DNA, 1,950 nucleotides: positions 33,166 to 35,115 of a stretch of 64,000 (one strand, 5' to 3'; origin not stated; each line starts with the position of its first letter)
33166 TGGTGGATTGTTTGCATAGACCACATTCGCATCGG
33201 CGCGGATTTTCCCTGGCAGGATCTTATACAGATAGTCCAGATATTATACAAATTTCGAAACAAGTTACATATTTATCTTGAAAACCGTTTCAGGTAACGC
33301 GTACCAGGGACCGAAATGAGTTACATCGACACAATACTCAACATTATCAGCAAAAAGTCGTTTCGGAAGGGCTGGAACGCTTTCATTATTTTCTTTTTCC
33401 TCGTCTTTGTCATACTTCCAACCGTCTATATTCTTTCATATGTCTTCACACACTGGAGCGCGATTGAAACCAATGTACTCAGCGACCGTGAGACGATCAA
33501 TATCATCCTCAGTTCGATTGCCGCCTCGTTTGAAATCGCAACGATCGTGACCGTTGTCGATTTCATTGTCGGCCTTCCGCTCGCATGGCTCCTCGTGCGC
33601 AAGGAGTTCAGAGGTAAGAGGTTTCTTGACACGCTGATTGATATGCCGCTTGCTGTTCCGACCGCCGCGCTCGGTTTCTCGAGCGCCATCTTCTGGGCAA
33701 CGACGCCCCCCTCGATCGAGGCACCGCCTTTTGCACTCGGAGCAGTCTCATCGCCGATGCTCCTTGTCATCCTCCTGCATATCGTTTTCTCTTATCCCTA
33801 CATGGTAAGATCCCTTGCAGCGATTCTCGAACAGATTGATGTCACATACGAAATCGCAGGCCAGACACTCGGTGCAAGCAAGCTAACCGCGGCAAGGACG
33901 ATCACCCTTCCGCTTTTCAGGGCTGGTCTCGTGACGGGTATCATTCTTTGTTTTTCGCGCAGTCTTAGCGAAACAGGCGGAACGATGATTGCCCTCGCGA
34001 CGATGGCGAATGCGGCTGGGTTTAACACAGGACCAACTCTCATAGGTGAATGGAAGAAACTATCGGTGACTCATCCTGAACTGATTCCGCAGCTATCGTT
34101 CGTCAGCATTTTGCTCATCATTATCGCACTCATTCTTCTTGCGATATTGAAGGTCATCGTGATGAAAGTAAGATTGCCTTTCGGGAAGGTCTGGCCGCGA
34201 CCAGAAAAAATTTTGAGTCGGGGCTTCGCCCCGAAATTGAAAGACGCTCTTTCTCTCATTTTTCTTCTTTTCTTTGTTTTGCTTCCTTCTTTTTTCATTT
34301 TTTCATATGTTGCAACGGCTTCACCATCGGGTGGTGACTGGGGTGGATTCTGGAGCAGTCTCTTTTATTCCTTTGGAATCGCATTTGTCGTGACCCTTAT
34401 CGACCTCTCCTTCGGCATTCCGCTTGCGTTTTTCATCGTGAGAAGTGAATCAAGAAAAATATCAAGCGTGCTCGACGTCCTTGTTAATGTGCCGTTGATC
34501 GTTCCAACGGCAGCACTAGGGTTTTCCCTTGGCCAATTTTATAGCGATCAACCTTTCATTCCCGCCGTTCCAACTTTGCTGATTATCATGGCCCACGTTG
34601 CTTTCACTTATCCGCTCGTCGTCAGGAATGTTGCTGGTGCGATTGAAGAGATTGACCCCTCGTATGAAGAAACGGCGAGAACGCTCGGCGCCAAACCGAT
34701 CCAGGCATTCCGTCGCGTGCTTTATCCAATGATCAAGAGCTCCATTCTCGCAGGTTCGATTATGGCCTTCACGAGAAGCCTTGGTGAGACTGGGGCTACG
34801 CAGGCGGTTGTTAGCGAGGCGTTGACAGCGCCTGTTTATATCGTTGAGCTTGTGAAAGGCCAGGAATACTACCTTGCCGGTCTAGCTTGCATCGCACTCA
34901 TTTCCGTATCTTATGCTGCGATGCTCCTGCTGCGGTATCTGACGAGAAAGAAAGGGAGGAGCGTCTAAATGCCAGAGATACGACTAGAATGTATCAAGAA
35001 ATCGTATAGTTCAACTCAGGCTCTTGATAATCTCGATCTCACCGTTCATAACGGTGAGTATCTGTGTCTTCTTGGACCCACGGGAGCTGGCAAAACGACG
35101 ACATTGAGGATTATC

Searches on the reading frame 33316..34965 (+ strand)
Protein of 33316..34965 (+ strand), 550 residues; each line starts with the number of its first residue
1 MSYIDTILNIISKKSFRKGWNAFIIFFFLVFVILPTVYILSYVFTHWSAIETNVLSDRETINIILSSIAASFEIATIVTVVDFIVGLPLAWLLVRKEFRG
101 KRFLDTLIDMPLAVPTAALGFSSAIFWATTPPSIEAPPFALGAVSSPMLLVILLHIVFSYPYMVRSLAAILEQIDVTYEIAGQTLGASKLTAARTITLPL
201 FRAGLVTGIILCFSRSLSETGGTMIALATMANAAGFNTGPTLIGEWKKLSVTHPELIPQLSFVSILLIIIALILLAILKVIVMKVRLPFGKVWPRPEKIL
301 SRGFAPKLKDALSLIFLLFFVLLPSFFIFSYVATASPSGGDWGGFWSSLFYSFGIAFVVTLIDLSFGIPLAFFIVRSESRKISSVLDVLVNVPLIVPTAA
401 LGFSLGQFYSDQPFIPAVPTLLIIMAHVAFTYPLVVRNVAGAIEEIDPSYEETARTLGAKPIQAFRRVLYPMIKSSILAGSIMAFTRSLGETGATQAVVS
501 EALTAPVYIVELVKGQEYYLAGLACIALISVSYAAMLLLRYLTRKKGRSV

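Call 17: find_encoding_contigs(protein=window:33316-34965:+, flank=10000, max_places=2)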
Protein window:33316-34965:+ (550 aa): 2 contigs read that carry it; 2 places shown.
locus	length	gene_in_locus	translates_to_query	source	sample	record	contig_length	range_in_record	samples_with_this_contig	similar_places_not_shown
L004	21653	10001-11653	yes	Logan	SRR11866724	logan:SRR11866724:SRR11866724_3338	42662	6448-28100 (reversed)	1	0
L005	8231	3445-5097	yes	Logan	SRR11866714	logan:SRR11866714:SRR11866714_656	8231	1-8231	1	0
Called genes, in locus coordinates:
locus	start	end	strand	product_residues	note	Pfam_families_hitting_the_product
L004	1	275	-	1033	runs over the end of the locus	PF05228:CHASE4, PF00989:PAS (weak), PF08448:PAS_4, PF13426:PAS_9 (weak), PF08447:PAS_3 (weak), PF08448:PAS_4 (weak), PF02518:HATPase_c, PF00072:Response_reg, +2 more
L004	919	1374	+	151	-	PF00258:Flavodoxin_1, PF12724:Flavodoxin_5 (weak)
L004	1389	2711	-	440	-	PF01306:LacY_symp (faint), PF03825:Nuc_H_symport (weak), PF07690:MFS_1, PF12832:MFS_1_like, PF07690:MFS_1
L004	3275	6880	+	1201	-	PF02463:SMC_N, PF13175:AAA_15, PF13304:AAA_21 (faint), PF13555:AAA_29, PF24161:CCDC39, PF06470:SMC_hinge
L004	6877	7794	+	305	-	PF02616:SMC_ScpA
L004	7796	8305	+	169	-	PF04079:SMC_ScpB, PF12802:MarR_2 (faint)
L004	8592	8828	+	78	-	PF01423:LSM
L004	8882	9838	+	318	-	PF00483:NTP_transferase, PF12804:NTP_transf_3, PF25087:GMPPB_C, PF24894:Hexapep_GlmU (weak), PF25084:LbH_EIF2B (weak)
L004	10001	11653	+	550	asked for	PF00528:BPD_transp_1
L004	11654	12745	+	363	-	PF00005:ABC_tran, PF13304:AAA_21 (faint)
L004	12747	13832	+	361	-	PF00005:ABC_tran, PF03215:Rad17 (faint), PF08402:TOBE_2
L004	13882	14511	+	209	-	PF01865:PhoU_div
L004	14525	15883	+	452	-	PF02878:PGM_PMM_I, PF02879:PGM_PMM_II, PF02880:PGM_PMM_III, PF00408:PGM_PMM_IV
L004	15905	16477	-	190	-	PF01925:TauE (weak), PF01169:GDT1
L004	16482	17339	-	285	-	PF00491:Arginase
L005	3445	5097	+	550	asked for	PF00528:BPD_transp_1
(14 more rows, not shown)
